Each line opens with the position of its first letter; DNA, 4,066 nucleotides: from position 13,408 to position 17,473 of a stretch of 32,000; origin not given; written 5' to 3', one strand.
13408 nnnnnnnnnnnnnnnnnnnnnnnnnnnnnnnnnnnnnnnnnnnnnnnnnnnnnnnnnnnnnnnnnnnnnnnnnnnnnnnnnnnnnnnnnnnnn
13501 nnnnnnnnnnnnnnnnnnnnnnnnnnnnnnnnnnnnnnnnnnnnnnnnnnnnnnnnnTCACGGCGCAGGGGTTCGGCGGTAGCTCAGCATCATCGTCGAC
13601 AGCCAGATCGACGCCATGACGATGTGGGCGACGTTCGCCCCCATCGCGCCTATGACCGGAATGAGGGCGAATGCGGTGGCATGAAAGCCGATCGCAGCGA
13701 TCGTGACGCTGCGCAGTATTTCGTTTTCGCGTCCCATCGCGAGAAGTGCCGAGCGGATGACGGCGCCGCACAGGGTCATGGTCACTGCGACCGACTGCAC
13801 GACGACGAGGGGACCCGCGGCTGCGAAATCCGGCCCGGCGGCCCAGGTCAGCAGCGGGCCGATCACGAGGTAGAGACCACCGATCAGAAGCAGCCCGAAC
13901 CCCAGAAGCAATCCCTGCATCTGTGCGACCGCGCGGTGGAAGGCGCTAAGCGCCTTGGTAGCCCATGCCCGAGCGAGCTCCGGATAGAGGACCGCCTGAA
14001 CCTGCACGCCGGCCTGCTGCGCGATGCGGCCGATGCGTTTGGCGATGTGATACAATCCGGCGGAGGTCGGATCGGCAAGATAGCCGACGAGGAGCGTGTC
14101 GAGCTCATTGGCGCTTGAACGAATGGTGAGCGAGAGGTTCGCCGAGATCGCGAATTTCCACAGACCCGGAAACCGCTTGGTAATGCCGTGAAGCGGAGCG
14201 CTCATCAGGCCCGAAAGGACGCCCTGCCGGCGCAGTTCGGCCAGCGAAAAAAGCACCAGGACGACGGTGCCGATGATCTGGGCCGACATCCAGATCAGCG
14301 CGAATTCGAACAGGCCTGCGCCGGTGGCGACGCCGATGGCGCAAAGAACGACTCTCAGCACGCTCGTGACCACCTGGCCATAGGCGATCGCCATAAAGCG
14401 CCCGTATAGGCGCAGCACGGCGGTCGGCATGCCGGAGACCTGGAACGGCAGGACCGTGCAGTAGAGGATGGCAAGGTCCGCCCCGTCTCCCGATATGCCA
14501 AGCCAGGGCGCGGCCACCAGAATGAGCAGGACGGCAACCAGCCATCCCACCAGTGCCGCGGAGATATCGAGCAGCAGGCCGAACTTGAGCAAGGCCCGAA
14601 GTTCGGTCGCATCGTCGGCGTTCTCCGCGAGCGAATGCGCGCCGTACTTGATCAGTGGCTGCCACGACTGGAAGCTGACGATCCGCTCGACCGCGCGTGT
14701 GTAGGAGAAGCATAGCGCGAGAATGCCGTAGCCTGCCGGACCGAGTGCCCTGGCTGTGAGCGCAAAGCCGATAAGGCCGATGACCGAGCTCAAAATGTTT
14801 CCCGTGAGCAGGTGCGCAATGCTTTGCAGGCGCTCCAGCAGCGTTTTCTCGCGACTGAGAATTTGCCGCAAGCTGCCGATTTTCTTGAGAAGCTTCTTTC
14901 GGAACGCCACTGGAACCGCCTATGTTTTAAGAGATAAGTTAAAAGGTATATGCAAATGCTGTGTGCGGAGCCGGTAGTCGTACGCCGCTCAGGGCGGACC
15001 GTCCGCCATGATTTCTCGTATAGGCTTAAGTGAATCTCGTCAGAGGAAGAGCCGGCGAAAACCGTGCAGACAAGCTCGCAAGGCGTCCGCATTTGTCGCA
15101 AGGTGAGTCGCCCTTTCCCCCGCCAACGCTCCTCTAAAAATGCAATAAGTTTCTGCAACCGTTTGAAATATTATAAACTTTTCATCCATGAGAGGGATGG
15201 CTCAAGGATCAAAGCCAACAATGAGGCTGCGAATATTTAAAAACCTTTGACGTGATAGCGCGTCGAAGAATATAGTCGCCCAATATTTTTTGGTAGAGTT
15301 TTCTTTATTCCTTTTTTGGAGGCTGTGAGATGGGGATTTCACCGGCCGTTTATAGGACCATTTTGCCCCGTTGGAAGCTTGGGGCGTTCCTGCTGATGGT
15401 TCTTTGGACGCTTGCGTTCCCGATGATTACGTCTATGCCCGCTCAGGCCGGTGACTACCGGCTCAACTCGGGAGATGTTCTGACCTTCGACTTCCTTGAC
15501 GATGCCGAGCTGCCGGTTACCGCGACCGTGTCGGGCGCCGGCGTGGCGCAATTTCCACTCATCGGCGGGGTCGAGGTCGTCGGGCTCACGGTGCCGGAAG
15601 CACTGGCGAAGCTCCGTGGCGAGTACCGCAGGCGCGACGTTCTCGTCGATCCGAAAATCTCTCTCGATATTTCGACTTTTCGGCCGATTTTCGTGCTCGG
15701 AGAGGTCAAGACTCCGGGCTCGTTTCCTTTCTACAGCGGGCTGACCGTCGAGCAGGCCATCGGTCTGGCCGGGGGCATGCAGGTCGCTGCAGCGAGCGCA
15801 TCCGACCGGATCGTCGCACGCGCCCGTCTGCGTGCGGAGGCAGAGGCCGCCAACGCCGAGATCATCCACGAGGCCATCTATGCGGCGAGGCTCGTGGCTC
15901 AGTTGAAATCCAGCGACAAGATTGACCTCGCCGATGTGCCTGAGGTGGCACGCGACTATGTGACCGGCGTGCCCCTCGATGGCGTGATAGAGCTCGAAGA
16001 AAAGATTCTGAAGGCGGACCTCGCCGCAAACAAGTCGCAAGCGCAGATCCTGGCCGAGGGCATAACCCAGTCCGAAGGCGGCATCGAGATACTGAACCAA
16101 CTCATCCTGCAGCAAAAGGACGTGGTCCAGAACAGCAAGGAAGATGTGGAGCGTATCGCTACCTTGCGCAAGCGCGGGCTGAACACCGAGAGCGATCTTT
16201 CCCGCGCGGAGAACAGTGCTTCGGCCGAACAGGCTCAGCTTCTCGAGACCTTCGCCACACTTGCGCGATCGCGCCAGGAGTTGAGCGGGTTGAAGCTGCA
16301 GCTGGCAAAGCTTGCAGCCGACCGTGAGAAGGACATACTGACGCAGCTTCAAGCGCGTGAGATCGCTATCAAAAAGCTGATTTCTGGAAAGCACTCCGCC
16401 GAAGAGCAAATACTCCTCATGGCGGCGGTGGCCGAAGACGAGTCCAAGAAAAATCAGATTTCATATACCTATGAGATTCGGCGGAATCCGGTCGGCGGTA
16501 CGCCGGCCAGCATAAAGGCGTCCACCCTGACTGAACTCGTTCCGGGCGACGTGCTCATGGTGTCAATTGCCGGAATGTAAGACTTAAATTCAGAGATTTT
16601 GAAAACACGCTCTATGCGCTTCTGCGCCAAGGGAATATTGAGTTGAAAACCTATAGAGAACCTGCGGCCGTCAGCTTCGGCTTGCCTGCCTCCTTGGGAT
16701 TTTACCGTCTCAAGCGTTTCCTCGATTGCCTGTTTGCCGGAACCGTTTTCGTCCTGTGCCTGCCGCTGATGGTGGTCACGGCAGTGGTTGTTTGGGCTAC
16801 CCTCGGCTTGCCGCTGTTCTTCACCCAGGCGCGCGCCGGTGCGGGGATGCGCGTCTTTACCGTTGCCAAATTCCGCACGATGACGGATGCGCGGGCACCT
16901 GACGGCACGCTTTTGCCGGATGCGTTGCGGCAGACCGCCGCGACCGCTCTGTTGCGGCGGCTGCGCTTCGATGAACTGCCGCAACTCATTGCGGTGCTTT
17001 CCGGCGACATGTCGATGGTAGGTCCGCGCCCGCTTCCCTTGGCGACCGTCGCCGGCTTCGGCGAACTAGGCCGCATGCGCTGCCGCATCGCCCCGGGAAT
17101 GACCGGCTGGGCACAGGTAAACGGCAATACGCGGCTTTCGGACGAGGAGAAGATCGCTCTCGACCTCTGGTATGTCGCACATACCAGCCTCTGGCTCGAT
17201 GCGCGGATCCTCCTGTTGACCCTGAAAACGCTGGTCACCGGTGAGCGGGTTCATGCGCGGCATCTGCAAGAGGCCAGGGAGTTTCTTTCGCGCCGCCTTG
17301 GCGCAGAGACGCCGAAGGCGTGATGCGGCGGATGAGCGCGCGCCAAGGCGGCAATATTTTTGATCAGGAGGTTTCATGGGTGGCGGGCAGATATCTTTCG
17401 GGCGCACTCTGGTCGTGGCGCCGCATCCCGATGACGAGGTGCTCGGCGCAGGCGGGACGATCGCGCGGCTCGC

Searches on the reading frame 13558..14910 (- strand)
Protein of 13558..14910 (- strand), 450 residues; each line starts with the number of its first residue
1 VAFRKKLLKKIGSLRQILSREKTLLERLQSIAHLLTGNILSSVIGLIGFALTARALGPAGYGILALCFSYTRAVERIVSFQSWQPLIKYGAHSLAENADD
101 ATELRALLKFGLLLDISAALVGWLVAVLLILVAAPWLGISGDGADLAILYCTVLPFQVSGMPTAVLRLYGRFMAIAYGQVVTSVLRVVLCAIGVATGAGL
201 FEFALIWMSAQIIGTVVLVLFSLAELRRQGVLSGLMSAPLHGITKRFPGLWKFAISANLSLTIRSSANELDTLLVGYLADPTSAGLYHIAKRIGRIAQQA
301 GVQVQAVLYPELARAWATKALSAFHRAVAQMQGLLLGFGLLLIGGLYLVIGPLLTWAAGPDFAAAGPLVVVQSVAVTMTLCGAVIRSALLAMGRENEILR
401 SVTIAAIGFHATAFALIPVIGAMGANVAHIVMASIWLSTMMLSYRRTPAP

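Call 4: search_protein_families(library=pfam, proteins=[window:13558-14910:-])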
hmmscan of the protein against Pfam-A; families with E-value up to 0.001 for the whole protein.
window:13558-14910:- (450 aa): 2 families
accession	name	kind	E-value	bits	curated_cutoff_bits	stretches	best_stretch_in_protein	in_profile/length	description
PF01943.22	Polysacc_synt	-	3.6e-16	59.9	28.2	1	28-315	2-273/274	Polysaccharide biosynthesis protein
PF13440.11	Polysacc_synt_3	-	2e-08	34.3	23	1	53-316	3-244/293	Polysaccharide biosynthesis protein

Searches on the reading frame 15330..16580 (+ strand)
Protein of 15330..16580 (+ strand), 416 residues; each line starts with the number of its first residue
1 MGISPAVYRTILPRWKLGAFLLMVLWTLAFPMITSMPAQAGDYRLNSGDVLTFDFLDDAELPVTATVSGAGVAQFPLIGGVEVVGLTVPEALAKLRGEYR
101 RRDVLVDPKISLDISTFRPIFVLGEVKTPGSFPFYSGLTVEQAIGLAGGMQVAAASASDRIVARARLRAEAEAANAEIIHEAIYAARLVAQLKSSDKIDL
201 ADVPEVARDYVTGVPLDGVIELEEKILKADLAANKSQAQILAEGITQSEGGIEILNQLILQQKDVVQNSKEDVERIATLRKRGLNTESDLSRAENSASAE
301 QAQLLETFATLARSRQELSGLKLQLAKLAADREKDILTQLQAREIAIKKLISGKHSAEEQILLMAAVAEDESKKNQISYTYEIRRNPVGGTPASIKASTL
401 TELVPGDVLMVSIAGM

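Call 3: search_protein_families(library=pfam, proteins=[window:15330-16580:+])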
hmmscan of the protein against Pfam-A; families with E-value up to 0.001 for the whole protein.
window:15330-16580:+ (416 aa): 3 families
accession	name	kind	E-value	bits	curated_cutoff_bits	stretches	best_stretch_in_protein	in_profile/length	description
PF02563.21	Poly_export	-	1.6e-13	51.1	28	1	38-114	2-76/77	Polysaccharide biosynthesis/export protein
PF10531.15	SLBB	-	8.2e-09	35.6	27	1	120-155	2-37/55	SLBB domain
PF22461.2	SLBB_2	-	1.1e-06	29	27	1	120-165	3-49/79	SLBB domain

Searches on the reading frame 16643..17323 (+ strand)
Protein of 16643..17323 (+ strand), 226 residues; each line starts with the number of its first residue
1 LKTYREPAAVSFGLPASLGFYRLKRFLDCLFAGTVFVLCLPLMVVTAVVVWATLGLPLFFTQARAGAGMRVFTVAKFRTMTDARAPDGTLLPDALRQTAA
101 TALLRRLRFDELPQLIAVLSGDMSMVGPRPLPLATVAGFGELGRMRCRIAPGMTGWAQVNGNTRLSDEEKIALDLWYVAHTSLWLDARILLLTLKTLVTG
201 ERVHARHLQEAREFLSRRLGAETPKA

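Call 3: search_protein_families(library=pfam, proteins=[window:16643-17323:+])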
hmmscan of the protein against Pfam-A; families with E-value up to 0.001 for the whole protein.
window:16643-17323:+ (226 aa): 1 family
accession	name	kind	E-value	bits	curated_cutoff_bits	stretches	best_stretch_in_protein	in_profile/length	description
PF02397.22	Bac_transf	-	5.9e-50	169.7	27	1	24-198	1-178/179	Bacterial sugar transferase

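Call 6: search_protein_families(library=ncbifam, proteins=[window:16643-17323:+], max_evalue=0.01)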
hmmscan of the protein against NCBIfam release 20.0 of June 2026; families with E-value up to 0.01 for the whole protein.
window:16643-17323:+ (226 aa): 10 families
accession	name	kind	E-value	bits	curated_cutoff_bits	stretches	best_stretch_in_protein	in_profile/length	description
TIGR03025.1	EPS_sugtrans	subfamily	5.4e-59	200.6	295.55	1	22-201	256-442/445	exopolysaccharide biosynthesis polyprenyl glycosylphosphotransferase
TIGR03023.1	WcaJ_sugtrans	equivalog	6.1e-50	170.8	410.75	1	23-201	262-450/453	undecaprenyl-phosphate glucose phosphotransferase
TIGR03013.1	EpsB_2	subfamily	1.8e-38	132.8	393.35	1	23-200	254-439/443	TIGR03013 family XrtA/PEP-CTERM system glycosyltransferase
TIGR03022.1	WbaP_sugtrans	subfamily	1.6e-37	129.8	403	2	96-200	348-452/456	undecaprenyl-phosphate galactose phosphotransferase WbaP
NF052601.1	undeca_RfbP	equivalog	3.2e-33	115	330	2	96-199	134-237/244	undecaprenyl-phosphate galactose phosphotransferase family protein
NF007518.0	PRK10124.1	equivalog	3.4e-29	101.9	684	1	23-194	273-454/464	undecaprenyl-phosphate glucose phosphotransferase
NF050817.1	PolSacchBiosHfsE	equivalog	4e-28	98.4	750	1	23-198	271-460/467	polysaccharide biosynthesis protein HfsE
NF041877.1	EPS_EpsZ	equivalog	8.3e-28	97.2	800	1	23-201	265-456/459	exopolysaccharide biosynthesis polyisoprenyl-phosphate hexose-1-phosphate transferase EpsZ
NF011751.0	PRK15204.1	equivalog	7.5e-20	71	907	1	95-198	367-470/476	undecaprenyl-phosphate galactose phosphotransferase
NF045514.1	glycotran_HepC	equivalog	3.7e-18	65.6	140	1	20-134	113-215/220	heterocyst development glycosyltransferase HepC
